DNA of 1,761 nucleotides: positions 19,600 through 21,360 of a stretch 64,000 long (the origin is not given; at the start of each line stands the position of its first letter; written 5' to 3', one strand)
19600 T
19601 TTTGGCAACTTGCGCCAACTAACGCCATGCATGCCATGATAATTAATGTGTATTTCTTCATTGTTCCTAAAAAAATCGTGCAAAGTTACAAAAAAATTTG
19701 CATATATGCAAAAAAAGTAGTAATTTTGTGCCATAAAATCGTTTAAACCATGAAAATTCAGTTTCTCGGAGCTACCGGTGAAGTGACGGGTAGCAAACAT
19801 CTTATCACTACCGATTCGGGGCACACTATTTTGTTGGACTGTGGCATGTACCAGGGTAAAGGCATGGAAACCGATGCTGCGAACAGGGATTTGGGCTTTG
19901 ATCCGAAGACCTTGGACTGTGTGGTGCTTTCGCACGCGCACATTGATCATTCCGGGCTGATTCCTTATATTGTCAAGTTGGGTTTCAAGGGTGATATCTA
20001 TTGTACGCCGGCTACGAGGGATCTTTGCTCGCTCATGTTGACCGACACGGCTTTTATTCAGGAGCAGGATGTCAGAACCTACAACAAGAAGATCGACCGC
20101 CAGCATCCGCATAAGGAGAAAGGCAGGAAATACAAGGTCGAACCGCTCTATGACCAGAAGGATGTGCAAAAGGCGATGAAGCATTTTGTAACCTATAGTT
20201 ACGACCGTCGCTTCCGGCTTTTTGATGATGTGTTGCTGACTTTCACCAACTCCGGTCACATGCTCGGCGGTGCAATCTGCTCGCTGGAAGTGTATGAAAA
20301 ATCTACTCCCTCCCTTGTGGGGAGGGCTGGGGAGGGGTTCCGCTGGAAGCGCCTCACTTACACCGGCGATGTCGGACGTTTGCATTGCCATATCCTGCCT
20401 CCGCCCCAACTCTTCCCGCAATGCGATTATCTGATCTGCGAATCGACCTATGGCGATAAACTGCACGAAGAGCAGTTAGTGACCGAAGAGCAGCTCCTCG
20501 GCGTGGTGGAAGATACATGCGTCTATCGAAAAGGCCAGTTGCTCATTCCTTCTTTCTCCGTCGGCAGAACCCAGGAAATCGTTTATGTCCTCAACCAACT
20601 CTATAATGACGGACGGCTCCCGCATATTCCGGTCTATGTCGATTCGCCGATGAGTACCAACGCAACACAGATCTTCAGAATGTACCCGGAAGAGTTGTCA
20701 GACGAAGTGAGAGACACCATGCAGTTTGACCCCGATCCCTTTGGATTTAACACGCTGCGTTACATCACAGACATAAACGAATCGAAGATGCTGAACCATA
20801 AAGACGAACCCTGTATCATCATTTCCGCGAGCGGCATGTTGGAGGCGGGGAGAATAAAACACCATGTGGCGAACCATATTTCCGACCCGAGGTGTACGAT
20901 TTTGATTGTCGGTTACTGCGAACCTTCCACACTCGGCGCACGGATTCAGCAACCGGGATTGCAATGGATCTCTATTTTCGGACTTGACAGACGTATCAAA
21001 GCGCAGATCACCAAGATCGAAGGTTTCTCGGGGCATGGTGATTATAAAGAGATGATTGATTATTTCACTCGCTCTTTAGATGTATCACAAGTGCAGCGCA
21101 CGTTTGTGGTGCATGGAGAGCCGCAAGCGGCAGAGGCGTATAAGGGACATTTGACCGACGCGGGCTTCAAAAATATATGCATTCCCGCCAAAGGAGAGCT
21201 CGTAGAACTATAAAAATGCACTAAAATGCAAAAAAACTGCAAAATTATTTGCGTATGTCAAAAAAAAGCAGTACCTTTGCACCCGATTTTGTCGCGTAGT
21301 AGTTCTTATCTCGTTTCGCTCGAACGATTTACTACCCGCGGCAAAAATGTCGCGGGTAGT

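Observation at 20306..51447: Nine copies of a 30-45 bp G/C-rich hairpin mini-element, translated in all three reading frames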

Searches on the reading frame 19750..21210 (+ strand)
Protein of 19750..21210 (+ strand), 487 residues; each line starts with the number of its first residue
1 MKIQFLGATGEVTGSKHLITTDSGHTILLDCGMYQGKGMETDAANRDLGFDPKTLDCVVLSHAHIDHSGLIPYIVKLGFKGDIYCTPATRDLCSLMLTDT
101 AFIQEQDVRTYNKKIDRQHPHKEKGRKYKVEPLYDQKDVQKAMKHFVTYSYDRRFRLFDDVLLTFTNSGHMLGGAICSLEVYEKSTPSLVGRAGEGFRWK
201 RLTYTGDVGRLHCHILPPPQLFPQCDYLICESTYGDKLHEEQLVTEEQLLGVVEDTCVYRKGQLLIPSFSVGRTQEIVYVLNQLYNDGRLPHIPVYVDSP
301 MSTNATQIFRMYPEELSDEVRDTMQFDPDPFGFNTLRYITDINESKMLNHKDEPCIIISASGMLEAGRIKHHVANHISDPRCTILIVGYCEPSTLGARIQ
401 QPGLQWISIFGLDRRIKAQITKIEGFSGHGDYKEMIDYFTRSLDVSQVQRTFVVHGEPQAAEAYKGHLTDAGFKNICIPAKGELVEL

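Call 17: search_solved_structures(query=window:19750-21210:+, show_alignments=2)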
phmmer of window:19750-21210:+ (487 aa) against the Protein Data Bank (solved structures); distinct sequences matched with E-value up to 0.001: 34.
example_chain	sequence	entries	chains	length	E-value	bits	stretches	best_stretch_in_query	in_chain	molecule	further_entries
2dkf_A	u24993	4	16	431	4.6e-68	233.2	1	2-459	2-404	metallo-beta-lactamase superfamily protein | Ribonuclease TTHA0252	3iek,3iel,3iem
3idz_A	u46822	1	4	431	1.7e-67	231.4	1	2-459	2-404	Ribonuclease TTHA0252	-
3ie2_A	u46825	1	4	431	1.9e-67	231.3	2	127-440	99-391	Ribonuclease TTHA0252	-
3ie0_A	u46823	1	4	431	3.2e-67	230.5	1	2-459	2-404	Ribonuclease TTHA0252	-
3ie1_A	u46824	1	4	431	1.1e-66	228.7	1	2-459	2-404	Ribonuclease TTHA0252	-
3a4y_A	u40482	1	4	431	1.1e-66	228.7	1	2-459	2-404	Ribonuclease TTHA0252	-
8yhe_H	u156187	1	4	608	1.8e-59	204.9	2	132-463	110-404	protein structure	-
8yhd_H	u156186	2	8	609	1.9e-59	204.8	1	3-463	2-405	a protein | Cas14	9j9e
21bh_H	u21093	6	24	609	5.7e-57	196.7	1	3-463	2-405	a protein | Protein structure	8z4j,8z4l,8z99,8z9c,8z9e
2xr1_A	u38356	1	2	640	6.5e-57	196.5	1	2-461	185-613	CLEAVAGE AND POLYADENYLATION SPECIFICITY FACTOR 100 KD SUBUNIT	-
3af5_A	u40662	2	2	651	1.1e-51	179.2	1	45-460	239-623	Putative uncharacterized protein PH1404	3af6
2ycb_A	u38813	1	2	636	8.3e-51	176.4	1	18-456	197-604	CLEAVAGE AND POLYADENYLATION SPECIFICITY FACTOR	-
9bct_J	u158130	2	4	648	1.3e-50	175.7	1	4-458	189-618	Transcription termination factor FttA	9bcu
6q55_A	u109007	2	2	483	2.6e-48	168.1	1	3-468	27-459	Cleavage and Polyadenylation Specificity Factor 3 (CPSF3) | Cleavage and Polyadenylation Specificity Factor 3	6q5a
2i7t_A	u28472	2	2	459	3.7e-40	141.2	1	4-461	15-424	Cleavage and polyadenylation specificity factor 73 kDa subunit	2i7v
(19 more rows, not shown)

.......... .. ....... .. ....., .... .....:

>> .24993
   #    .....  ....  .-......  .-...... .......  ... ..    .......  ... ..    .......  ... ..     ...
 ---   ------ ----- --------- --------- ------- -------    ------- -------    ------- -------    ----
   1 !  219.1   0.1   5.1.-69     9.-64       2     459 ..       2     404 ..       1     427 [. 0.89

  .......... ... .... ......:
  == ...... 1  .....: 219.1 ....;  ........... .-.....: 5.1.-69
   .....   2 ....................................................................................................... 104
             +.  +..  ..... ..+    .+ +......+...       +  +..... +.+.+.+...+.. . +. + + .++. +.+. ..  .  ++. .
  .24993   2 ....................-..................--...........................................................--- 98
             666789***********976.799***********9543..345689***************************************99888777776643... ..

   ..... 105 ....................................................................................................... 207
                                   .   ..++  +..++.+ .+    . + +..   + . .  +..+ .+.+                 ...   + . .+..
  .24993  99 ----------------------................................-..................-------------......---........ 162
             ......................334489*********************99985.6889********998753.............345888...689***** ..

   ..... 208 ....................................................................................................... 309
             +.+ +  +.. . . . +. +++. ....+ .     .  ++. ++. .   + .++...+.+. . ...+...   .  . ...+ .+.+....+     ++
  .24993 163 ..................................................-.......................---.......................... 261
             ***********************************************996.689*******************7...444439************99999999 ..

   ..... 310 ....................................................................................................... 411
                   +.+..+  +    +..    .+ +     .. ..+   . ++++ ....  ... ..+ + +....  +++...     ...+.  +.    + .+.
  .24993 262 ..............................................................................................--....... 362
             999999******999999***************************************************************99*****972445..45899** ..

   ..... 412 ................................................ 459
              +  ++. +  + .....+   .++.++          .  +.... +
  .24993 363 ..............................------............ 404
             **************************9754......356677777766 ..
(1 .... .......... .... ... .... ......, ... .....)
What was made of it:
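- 20304..20339 (+): Type A unit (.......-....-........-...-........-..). It lies in frame in the MBL/beta-CASP RNase gene (19750-21213) and encodes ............. The PDB homologue TTHA0252 has a 13-aa gap here (call 17).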

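Call 31: find_homologous_proteins(query=window:19750-21210:+, max_evalue=1e-60)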
Query window:19750-21210:+ (487 aa): 7999 proteins with E <= 1e-60 among 8000 candidates; the best 120 are listed.
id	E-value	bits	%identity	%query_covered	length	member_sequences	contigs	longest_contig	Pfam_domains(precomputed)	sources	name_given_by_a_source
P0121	0.0e+0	1089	95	100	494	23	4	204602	PF12706.14,PF16661.12,PF07521.18,PF10996.15,PF00753.34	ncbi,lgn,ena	-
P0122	0.0e+0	1059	92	100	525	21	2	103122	PF12706.14,PF16661.12,PF07521.18,PF10996.15,PF00753.34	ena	-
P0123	0.0e+0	1035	90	100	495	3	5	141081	PF12706.14,PF16661.12,PF07521.18,PF10996.15,PF00753.34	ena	-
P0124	0.0e+0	1034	90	100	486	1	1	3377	PF16661.12,PF07521.18,PF10996.15,PF00753.34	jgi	-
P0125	0.0e+0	1032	90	100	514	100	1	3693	PF12706.14,PF16661.12,PF23023.2,PF07521.18,PF10996.15,PF00753.34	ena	-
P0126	0.0e+0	1032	90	100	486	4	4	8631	PF12706.14,PF16661.12,PF07521.18,PF10996.15,PF00753.34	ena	-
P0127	0.0e+0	1032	89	100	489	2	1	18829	PF12706.14,PF16661.12,PF07521.18,PF10996.15,PF00753.34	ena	-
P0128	0.0e+0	1031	90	100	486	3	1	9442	PF12706.14,PF16661.12,PF07521.18,PF10996.15,PF00753.34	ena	-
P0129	0.0e+0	1030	90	100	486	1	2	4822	PF12706.14,PF16661.12,PF07521.18,PF10996.15,PF00753.34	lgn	-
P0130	0.0e+0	1029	89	100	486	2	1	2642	PF12706.14,PF16661.12,PF07521.18,PF10996.15,PF00753.34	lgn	-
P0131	0.0e+0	1027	90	100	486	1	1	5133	PF12706.14,PF16661.12,PF07521.18,PF10996.15,PF00753.34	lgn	-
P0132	0.0e+0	1024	89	100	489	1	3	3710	PF12706.14,PF16661.12,PF07521.18,PF10996.15,PF00753.34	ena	-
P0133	0.0e+0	1024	88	100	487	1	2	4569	PF12706.14,PF16661.12,PF07521.18,PF10996.15,PF00753.34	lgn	-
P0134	0.0e+0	1022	89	100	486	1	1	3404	PF12706.14,PF16661.12,PF07521.18,PF10996.15,PF00753.34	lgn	-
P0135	0.0e+0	1021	87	100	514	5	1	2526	PF12706.14,PF16661.12,PF07521.18,PF10996.15,PF00753.34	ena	-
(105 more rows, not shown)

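Call 37: find_encoding_contigs(protein=P0121, flank=10000, max_places=4)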
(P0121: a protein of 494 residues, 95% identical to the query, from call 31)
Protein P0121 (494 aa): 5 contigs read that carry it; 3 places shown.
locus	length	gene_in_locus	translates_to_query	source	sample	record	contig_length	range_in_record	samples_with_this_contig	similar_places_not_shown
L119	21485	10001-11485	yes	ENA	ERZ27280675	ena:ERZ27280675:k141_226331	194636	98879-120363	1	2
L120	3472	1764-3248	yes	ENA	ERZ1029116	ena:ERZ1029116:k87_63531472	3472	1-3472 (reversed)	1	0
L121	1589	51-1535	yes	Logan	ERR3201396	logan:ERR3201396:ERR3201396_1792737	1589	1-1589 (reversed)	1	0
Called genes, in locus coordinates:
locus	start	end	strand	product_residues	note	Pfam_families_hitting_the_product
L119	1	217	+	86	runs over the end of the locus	-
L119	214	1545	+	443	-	-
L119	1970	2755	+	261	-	PF10728:DUF2520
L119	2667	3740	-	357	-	PF00730:HhH-GPD, PF00633:HHH (weak), PF14815:NUDIX_4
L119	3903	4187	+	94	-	PF00216:Bac_DNA_binding, PF18291:HU-HIG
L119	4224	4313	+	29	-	-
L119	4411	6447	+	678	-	PF10150:RNase_E_G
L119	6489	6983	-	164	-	-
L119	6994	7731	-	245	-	PF01643:Acyl-ACP_TE, PF20791:Acyl-ACP_TE_C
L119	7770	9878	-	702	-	PF00561:Abhydrolase_1 (faint), PF25174:Beta-prop_THOC3 (weak), PF26550:Tricorn_2nd, PF26549:Tricorn_N (weak), PF00326:Peptidase_S9, PF01738:DLH (weak)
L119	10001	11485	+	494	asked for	PF00753:Lactamase_B, PF12706:Lactamase_B_2 (faint), PF16661:Lactamase_B_6, PF10996:Beta-Casp, PF07521:RMMBL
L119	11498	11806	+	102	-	-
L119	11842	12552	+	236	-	PF00702:Hydrolase, PF13419:HAD_2, PF13242:Hydrolase_like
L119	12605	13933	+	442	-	-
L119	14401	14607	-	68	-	-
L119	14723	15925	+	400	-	PF00753:Lactamase_B (weak), PF23023:Anti-Pycsar_Apyc1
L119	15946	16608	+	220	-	PF26707:DUF8237 (weak)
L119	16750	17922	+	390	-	PF13306:LRR_5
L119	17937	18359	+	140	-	-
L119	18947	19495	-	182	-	PF12850:Metallophos_2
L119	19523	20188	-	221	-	PF12730:ABC2_membrane_4 (weak), PF12698:ABC2_membrane_3, PF13346:ABC2_membrane_5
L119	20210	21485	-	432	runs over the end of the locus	PF03825:Nuc_H_symport, PF12832:MFS_1_like, PF07690:MFS_1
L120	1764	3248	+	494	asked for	PF00753:Lactamase_B, PF12706:Lactamase_B_2 (faint), PF16661:Lactamase_B_6, PF10996:Beta-Casp, PF07521:RMMBL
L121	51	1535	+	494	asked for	PF00753:Lactamase_B, PF12706:Lactamase_B_2 (faint), PF16661:Lactamase_B_6, PF10996:Beta-Casp, PF07521:RMMBL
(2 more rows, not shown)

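Call 73: search_protein_families(library=pfam, proteins=[L119:12605-13930:+], max_evalue=1)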
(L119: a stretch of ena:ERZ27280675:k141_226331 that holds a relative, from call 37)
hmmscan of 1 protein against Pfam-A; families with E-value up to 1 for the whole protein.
L119:12605-13930:+ (442 aa): 2 families
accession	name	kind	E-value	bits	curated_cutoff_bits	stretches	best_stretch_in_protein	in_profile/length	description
PF01797.21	Y1_Tnp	-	0.04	14.5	23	1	115-163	39-83/121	Transposase IS200 like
PF06268.19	Fascin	-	0.26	11.9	23.1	1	263-323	34-86/108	Fascin domain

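Call 74: search_solved_structures(query=L119:12605-13930:+, max_evalue=1, show_alignments=2)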
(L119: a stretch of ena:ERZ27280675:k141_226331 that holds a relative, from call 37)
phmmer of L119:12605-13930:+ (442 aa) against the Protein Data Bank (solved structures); distinct sequences matched with E-value up to 1: 4.
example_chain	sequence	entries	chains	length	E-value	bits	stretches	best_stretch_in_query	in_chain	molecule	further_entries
8bdb_B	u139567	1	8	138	0.24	13.6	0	324-372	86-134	Ribulose bisphosphate carboxylase small chain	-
5mll_A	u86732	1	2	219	0.53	12.5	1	224-359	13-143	DNA processing chain A (DprA)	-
4ljr_A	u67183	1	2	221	0.58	12.3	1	225-359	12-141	DNA processing chain A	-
4ljk_A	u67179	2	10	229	0.64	12.2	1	225-359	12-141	DNA processing chain A (DprA)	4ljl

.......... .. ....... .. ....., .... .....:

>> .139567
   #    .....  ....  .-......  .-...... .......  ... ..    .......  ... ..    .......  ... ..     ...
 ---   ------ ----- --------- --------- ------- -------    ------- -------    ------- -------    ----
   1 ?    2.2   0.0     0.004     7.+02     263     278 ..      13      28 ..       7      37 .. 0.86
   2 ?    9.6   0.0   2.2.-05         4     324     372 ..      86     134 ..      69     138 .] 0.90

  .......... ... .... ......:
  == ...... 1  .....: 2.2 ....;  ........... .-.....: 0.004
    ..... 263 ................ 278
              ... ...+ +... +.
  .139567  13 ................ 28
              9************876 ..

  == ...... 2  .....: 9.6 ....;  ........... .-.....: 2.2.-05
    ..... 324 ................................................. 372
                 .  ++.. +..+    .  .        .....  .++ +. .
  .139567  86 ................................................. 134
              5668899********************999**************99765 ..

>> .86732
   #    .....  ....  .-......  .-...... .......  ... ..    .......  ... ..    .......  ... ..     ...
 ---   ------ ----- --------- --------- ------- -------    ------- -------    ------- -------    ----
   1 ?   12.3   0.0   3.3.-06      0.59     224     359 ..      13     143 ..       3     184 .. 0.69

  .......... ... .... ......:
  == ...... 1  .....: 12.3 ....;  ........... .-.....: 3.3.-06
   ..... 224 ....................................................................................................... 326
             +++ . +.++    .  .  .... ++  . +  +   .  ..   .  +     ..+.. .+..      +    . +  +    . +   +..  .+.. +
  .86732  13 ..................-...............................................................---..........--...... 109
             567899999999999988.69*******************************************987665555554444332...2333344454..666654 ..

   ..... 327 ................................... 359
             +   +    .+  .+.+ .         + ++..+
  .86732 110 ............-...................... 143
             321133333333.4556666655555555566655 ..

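Call 80: find_homologous_proteins(query=L119:12605-13930:+, max_evalue=0.00001)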
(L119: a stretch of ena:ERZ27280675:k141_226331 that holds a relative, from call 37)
Query L119:12605-13930:+ (442 aa): 508 proteins with E <= 0.00001 among 8000 candidates; the best 120 are listed.
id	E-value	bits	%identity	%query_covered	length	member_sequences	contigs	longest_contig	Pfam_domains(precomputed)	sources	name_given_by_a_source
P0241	9.7e-296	998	100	100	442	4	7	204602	-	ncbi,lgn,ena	-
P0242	9.0e-262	886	92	100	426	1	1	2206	-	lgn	-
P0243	1.4e-261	886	92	87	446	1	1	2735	-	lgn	-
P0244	2.5e-224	763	85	87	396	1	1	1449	-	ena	-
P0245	2.9e-205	700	76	88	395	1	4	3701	-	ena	-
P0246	3.9e-204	697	72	87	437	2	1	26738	-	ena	-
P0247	5.2e-202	690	76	87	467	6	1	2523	-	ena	-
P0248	1.7e-199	681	72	88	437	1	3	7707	-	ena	-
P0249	6.0e-198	676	75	87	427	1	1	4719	-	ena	-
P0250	1.5e-196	672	74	89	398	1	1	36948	-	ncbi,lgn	-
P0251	2.4e-189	648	72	86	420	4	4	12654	-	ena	-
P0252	3.6e-186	637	64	98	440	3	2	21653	-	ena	-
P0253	2.5e-185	635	70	88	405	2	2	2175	-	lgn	-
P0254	4.4e-176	604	64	94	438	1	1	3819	-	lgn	-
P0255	5.5e-171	587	66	86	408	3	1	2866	-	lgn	-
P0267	7.9e-164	564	69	80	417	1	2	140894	-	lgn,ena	-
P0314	1.3e-131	458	60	76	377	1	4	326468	PF01797.22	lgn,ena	-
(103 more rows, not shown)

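Call 82: search_solved_structures(query=A1, max_evalue=1, show_alignments=2)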
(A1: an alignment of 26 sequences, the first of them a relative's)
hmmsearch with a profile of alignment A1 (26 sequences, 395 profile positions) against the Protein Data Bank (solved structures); distinct sequences matched with E-value up to 1: 0.

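Call 83: search_protein_families(library=pfam, alignment_id=A1, max_evalue=0.1)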
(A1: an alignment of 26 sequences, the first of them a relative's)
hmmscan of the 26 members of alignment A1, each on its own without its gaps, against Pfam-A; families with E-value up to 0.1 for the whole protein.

A. member 1, P0241 (442 aa): 1 family
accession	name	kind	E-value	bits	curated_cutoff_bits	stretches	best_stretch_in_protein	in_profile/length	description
PF01797.21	Y1_Tnp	-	0.04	14.5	23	0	115-163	39-83/121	Transposase IS200 like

B. families by the number of members that match (of 26 scanned): 2 families
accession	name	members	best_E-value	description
PF01797.21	Y1_Tnp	21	1.7e-05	Transposase IS200 like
PF14553.12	YqbF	1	0.098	YqbF, hypothetical protein domain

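Call 86: find_encoding_contigs(protein=P0250, flank=6000, max_places=2)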
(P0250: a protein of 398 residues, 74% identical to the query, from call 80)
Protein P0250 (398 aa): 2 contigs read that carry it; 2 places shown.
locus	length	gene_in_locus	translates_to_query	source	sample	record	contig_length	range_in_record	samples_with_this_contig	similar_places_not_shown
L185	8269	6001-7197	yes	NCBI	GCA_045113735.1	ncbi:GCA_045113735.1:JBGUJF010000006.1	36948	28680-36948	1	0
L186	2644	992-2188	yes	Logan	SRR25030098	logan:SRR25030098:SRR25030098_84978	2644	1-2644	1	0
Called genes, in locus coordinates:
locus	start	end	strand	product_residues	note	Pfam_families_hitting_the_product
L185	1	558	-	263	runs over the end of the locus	PF13568:OMP_b-brl_2 (weak)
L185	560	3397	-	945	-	PF13620:CarboxypepD_reg, PF13715:CarbopepD_reg_2, PF18939:DUF5686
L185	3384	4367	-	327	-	PF00793:DAHP_synth_1, PF01817:CM_2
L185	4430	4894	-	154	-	-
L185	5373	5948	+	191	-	-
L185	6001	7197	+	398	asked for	-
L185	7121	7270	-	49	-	-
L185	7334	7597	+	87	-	-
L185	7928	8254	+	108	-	-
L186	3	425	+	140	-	?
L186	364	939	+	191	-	-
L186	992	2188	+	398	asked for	-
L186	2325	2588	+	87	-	-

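Call 87: find_encoding_contigs(protein=P0267, flank=6000, max_places=2)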
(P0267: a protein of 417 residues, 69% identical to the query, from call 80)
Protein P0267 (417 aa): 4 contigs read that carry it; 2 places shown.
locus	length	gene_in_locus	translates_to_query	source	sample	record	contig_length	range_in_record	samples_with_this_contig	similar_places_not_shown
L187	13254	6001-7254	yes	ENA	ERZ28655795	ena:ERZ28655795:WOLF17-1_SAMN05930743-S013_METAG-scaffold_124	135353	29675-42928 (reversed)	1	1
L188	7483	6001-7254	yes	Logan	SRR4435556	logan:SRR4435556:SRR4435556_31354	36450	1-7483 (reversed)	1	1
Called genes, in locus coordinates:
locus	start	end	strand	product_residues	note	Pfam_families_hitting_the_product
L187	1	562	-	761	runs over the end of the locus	PF07715:Plug, PF00593:TonB_dep_Rec_b-barrel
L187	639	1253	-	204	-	PF00486:Trans_reg_C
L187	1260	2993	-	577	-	PF01368:DHH, PF02272:DHHA1, PF17768:RecJ_OB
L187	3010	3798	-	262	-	PF00795:CN_hydrolase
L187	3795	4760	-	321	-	PF12127:FloA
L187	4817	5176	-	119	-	-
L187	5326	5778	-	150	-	PF00293:NUDIX, PF14815:NUDIX_4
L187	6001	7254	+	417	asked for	-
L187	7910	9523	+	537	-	PF05265:DUF723, PF00929:RNase_T, PF16473:Rv2179c-like (weak)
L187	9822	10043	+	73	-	PF05265:DUF723 (faint)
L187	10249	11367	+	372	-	-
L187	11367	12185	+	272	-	PF14279:HNH_5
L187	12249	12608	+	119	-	PF11185:DUF2971 (faint)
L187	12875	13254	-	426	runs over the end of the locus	PF13173:AAA_14, PF13635:DUF4143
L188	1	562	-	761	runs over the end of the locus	PF07715:Plug, PF00593:TonB_dep_Rec_b-barrel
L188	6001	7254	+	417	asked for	-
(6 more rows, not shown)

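Call 88: find_encoding_contigs(protein=P0314, flank=6000, max_places=2)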
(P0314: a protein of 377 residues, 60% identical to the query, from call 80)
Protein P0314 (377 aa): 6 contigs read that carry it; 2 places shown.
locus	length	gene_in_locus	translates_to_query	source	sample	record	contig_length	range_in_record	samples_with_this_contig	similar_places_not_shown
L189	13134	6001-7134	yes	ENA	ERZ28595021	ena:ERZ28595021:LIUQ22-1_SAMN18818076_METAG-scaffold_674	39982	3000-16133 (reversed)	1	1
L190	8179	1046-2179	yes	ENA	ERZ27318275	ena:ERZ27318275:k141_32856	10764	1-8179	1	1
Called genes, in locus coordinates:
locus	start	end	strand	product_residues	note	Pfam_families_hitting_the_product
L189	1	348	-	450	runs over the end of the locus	PF00438:S-AdoMet_synt_N, PF02772:S-AdoMet_synt_M, PF02773:S-AdoMet_synt_C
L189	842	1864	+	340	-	PF13280:WYL, PF25583:WCX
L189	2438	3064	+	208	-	-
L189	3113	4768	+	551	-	PF12161:HsdM_N, PF02384:N6_Mtase, PF05175:MTS (faint), PF13847:Methyltransf_31 (faint)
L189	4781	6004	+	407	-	-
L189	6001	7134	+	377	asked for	PF01797:Y1_Tnp (faint)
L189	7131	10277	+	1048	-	PF04313:HSDR_N, PF00270:DEAD, PF04851:ResIII, PF18766:SWI2_SNF2, PF22679:T1R_D3-like, PF12008:EcoR124_C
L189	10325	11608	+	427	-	-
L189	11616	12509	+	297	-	-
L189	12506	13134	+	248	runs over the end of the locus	-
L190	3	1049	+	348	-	?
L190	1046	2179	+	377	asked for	PF01797:Y1_Tnp (faint)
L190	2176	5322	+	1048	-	PF04313:HSDR_N, PF00270:DEAD, PF04851:ResIII, PF18766:SWI2_SNF2, PF22679:T1R_D3-like, PF12008:EcoR124_C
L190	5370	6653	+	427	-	-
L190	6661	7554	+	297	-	-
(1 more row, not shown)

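Call 94: predict_structure(alignment_id=A2)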
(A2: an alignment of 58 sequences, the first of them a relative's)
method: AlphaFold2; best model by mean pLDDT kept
length: 377 residues; sequences in the alignment: 58
mean_pLDDT: 64.7   pTM: 0.55
mean pLDDT of the five models: 64.7, 63.9, 61.0, 59.7, 59.2
residues with pLDDT >= 90: 60; 70-90: 127; 50-70: 63; < 50: 127
segments of 3 or more residues with pLDDT < 50: 1-36, 150-154, 197-212, 224-226, 289-294, 319-377
pLDDT, mean of each block of 10 residues (from residue 1): 31 32 36 50 85 85 86 96 93 91 92 90 85 91 73 63 74 70 80 55 41 53 54 76 87 78 71 87 63 55 66 57 36 31 31 35 36 36
secondary structure, 60 per line:
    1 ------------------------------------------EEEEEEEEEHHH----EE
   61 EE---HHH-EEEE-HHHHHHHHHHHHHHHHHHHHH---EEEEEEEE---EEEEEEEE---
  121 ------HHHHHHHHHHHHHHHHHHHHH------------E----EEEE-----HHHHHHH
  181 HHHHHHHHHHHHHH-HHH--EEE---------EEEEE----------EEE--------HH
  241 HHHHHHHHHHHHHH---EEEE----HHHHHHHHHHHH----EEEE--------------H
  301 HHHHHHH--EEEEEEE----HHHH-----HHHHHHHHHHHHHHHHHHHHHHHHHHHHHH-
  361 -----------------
elements in order: E43-51 E59-62 E70-73 H75-95 E99-106 E110-117 H127-147 E165-168 H174-194 E201-203 E213-217 E228-230 H239-254 E258-261 H266-277 E282-285 H300-307 E310-316 H321-324 H330-359
